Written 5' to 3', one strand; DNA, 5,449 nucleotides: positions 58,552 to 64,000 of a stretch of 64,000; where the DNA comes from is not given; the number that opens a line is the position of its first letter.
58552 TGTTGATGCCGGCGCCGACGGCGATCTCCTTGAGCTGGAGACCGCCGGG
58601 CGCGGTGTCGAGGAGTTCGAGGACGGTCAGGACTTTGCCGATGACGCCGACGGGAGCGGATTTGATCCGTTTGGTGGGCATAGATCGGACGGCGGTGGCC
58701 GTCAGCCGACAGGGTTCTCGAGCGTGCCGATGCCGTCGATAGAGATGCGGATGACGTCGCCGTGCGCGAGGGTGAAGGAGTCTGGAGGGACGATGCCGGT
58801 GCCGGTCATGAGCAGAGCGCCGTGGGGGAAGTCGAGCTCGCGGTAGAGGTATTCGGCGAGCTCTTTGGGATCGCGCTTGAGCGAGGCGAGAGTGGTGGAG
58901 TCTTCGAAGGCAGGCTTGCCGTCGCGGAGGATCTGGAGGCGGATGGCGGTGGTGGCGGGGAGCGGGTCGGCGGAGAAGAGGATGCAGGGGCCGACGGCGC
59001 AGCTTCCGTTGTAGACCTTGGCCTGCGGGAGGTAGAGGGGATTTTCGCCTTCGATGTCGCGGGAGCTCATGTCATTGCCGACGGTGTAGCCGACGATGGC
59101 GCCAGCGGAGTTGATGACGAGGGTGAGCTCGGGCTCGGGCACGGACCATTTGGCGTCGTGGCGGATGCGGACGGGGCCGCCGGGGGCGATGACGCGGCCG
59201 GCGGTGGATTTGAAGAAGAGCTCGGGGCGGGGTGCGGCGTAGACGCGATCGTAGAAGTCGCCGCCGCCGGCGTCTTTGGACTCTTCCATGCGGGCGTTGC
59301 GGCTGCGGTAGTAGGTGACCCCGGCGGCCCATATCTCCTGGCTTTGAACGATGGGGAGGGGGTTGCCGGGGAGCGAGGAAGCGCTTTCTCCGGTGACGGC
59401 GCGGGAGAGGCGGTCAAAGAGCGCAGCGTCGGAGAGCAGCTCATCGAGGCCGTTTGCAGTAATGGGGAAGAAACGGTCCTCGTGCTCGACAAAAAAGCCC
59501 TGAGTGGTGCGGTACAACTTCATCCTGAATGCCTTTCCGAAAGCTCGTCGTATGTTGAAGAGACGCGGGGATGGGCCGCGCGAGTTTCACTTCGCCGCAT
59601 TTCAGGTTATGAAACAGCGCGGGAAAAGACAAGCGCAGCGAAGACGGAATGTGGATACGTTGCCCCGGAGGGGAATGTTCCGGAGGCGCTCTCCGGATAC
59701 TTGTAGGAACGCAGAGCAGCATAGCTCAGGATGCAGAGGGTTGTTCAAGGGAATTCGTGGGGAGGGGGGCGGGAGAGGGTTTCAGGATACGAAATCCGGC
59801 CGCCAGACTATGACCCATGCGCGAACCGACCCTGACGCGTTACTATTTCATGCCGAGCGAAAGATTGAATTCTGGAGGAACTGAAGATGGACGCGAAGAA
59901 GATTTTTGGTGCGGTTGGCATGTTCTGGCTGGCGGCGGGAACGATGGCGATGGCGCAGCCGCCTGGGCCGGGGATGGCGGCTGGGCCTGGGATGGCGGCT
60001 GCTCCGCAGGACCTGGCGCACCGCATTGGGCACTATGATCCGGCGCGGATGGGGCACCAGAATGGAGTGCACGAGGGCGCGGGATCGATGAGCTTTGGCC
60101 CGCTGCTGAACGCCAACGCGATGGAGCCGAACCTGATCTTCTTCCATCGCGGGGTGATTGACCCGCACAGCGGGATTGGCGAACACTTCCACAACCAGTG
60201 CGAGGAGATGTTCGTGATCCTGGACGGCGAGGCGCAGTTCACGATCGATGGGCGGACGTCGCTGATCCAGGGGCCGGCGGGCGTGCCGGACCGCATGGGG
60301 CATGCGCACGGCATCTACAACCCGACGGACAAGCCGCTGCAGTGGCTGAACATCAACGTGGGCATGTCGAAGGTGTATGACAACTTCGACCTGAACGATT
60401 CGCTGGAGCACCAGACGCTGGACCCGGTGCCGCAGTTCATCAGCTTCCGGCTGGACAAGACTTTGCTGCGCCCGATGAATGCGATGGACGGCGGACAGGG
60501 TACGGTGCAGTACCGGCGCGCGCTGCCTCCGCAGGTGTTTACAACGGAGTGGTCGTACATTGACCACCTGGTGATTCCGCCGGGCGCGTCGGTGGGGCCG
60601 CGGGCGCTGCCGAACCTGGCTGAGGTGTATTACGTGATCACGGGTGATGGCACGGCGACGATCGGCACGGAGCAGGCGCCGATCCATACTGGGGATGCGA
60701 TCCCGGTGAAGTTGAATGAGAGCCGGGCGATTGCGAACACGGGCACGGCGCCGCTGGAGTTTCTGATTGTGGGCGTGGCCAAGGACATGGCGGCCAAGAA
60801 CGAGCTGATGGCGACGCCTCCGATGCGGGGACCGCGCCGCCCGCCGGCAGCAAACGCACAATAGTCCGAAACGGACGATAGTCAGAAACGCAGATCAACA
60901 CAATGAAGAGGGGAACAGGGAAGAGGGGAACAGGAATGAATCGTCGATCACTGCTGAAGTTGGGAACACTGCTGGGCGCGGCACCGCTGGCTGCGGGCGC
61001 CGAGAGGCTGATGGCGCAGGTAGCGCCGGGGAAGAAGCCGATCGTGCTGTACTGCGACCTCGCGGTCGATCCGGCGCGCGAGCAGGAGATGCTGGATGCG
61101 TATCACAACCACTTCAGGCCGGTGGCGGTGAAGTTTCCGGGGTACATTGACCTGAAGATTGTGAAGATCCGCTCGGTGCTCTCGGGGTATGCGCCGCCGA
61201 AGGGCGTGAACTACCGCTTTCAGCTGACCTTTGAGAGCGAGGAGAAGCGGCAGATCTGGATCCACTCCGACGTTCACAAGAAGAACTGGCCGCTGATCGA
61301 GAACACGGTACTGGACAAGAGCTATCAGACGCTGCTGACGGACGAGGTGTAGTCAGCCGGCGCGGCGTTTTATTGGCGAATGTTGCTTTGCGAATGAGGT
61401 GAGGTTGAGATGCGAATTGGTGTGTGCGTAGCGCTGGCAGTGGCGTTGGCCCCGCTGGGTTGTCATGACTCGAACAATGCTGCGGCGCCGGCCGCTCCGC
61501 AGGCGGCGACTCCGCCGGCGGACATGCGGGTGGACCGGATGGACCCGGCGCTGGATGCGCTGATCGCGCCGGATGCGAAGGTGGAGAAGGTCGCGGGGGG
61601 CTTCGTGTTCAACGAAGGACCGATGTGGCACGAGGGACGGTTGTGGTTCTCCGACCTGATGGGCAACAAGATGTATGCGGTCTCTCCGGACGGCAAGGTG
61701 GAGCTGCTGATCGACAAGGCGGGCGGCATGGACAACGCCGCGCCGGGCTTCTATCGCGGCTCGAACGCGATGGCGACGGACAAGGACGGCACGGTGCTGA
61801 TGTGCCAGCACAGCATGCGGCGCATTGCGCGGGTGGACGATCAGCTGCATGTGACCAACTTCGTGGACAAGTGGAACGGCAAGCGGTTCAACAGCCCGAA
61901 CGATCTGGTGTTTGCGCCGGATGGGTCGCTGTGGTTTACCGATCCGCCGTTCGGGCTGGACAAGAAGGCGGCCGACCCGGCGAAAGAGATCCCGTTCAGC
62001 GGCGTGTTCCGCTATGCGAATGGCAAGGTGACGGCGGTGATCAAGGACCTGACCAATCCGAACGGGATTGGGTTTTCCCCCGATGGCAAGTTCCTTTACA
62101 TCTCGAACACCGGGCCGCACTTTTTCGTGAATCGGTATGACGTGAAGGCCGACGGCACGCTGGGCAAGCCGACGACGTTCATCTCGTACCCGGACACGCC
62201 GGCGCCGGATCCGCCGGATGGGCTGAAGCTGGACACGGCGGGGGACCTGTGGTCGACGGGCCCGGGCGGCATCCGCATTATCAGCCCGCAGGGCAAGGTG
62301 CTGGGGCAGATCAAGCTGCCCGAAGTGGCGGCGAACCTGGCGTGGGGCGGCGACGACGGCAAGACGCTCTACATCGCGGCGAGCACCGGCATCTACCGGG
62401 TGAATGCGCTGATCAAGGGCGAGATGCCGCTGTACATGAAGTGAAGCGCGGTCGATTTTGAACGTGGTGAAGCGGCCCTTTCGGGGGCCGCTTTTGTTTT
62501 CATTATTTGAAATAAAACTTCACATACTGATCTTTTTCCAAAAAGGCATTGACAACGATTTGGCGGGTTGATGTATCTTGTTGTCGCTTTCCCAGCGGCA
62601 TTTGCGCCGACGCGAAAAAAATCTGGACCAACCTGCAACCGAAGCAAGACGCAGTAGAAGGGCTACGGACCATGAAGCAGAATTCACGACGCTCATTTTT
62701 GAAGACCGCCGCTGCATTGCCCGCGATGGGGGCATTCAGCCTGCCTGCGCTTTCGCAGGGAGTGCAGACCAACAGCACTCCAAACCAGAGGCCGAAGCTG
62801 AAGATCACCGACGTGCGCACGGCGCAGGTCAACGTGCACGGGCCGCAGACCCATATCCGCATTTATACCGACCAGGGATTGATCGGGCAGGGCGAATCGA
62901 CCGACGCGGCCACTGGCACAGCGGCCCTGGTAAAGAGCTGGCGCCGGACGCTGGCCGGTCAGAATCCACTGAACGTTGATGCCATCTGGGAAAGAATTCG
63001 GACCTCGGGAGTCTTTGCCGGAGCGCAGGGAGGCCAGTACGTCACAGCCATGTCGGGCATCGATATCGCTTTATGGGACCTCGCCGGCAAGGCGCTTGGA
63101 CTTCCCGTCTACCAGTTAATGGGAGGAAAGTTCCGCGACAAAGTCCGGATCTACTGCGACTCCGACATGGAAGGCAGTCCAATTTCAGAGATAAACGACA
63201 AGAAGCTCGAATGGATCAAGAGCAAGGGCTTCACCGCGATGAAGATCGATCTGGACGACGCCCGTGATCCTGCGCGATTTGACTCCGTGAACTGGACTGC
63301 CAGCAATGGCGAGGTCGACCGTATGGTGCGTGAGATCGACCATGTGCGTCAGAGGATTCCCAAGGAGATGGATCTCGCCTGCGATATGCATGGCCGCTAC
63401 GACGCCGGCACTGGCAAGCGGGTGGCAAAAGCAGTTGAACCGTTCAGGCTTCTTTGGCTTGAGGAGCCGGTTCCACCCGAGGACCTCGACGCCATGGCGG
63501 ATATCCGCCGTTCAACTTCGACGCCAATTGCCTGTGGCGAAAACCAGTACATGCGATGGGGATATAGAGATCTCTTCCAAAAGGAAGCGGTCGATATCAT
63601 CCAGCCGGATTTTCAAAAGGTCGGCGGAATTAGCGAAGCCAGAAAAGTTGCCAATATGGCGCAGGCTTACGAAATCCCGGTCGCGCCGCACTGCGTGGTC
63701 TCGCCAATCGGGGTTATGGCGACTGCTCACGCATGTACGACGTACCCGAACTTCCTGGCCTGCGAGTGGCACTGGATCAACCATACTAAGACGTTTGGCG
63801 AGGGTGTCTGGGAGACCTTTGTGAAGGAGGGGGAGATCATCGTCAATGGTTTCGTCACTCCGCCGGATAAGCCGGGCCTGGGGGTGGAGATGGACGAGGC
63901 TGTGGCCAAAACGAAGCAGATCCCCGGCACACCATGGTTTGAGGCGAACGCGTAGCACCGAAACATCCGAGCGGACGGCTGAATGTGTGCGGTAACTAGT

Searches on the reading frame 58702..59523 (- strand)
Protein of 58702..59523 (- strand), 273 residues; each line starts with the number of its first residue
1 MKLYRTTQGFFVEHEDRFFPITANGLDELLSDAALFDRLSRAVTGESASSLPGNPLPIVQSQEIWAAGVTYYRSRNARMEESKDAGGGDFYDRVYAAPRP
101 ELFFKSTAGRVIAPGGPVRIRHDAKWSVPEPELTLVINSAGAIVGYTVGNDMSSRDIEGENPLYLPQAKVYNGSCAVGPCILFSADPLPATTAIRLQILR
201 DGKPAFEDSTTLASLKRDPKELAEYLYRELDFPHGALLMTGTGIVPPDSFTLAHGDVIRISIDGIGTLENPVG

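Call 65: search_protein_families(library=pfam, proteins=[window:58702-59523:-], max_evalue=0.00001)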
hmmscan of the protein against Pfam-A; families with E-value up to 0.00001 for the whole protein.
window:58702-59523:- (273 aa): 1 family
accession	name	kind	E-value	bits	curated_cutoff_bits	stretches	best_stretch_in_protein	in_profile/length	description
PF01557.24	FAA_hydrolase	-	5.1e-23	82.3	23.9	1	96-272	27-213/214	Fumarylacetoacetate (FAA) hydrolase C-terminal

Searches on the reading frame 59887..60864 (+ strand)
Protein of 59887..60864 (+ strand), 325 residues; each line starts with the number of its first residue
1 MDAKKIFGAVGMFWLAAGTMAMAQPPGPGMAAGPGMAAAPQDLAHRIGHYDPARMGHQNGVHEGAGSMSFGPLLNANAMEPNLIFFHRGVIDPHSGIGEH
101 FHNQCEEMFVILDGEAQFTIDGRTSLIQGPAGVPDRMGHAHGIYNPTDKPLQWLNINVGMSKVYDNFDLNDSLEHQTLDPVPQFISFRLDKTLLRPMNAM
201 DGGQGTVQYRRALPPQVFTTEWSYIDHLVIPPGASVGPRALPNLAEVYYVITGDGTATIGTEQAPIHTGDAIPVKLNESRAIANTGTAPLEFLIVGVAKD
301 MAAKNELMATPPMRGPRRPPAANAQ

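Call 65: search_protein_families(library=pfam, proteins=[window:59887-60864:+], max_evalue=0.00001)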
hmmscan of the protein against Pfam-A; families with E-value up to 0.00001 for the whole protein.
window:59887-60864:+ (325 aa): 2 families
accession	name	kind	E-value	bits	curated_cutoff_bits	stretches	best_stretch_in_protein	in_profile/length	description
PF07883.17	Cupin_2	-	2.1e-19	69.4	27.2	2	228-295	3-69/70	Cupin domain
PF01050.24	MannoseP_isomer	-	5.2e-08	33.5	23.6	0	94-160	38-104/116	Mannose-6-phosphate isomerase C-terminal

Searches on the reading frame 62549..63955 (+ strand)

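Call 65: search_protein_families(library=pfam, proteins=[window:62549-63955:+], max_evalue=0.00001)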
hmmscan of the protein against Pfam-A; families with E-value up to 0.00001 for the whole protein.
window:62549-63955:+ (468 aa): 2 families
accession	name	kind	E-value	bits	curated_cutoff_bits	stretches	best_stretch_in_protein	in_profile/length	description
PF13378.12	MR_MLE_C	-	3e-64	217.1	29.4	1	221-451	8-218/219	Enolase C-terminal domain-like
PF02746.21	MR_MLE_N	-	7.1e-13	49.2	22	1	102-192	30-117/117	Mandelate racemase / muconate lactonizing enzyme, N-terminal domain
